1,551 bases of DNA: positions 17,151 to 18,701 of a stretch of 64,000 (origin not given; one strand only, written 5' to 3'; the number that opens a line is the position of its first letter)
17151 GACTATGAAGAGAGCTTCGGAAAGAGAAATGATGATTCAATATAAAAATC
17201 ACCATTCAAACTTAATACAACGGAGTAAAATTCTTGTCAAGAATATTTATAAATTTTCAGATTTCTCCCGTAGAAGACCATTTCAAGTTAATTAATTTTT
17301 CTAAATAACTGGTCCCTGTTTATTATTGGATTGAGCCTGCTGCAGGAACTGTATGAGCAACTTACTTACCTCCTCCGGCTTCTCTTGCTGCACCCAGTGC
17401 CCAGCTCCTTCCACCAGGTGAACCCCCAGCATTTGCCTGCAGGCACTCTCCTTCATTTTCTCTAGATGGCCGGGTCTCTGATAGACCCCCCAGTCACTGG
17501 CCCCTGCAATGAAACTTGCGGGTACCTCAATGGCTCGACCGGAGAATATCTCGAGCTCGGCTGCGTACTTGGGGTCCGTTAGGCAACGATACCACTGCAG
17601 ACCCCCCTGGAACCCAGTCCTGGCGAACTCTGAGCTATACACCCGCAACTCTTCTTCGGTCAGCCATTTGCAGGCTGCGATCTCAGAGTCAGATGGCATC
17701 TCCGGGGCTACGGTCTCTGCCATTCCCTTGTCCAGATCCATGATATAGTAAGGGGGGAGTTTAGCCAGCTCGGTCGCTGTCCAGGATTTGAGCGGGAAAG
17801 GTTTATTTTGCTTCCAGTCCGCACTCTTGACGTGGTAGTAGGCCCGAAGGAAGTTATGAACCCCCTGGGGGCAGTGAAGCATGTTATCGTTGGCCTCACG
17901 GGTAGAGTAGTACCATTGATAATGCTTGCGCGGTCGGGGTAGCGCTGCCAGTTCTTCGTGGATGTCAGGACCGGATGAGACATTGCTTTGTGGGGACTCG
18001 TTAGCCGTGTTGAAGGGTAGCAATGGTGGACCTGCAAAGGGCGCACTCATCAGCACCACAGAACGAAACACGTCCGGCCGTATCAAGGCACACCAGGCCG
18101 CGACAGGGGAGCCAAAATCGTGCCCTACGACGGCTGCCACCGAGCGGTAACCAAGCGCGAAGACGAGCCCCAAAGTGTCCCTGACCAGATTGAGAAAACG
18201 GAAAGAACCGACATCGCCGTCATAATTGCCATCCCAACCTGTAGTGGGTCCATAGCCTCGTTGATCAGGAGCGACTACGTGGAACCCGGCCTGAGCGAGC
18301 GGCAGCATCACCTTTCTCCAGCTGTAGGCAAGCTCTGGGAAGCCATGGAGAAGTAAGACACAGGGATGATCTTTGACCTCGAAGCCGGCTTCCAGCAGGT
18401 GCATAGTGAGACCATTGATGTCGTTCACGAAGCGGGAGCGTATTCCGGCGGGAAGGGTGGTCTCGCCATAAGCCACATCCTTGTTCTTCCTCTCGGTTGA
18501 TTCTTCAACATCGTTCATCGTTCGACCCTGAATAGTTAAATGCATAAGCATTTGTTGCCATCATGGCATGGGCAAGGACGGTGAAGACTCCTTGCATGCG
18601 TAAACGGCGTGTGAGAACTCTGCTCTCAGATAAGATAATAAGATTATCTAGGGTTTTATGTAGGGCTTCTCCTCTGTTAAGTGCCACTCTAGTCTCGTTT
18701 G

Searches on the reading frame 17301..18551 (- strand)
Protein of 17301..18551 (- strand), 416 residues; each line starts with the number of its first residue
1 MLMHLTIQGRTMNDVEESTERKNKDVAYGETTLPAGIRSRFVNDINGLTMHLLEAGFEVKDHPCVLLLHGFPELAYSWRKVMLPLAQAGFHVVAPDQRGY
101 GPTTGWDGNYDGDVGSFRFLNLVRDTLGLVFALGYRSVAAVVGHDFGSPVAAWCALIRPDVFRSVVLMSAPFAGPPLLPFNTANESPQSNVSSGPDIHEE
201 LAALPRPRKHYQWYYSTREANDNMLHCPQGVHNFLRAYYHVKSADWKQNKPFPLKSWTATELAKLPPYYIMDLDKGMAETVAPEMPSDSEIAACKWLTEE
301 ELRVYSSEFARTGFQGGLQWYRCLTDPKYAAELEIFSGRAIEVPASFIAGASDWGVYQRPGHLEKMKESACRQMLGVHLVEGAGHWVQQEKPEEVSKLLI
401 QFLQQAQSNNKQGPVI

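Call 61: search_protein_families(library=pfam, proteins=[window:17301-18551:-], max_evalue=0.0001)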
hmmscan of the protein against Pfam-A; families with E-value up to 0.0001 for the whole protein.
window:17301-18551:- (416 aa): 3 families
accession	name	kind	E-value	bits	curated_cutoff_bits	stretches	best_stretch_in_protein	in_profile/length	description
PF00561.26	Abhydrolase_1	-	1.2e-23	84.5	25.8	1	63-392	1-245/245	alpha/beta hydrolase fold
PF12697.13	Abhydrolase_6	-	2e-16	61.7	26.3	1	65-281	1-183/217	Alpha/beta hydrolase family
PF12146.15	Hydrolase_4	-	1.7e-09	37.8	27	1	64-178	6-117/239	Serine aminopeptidase, S33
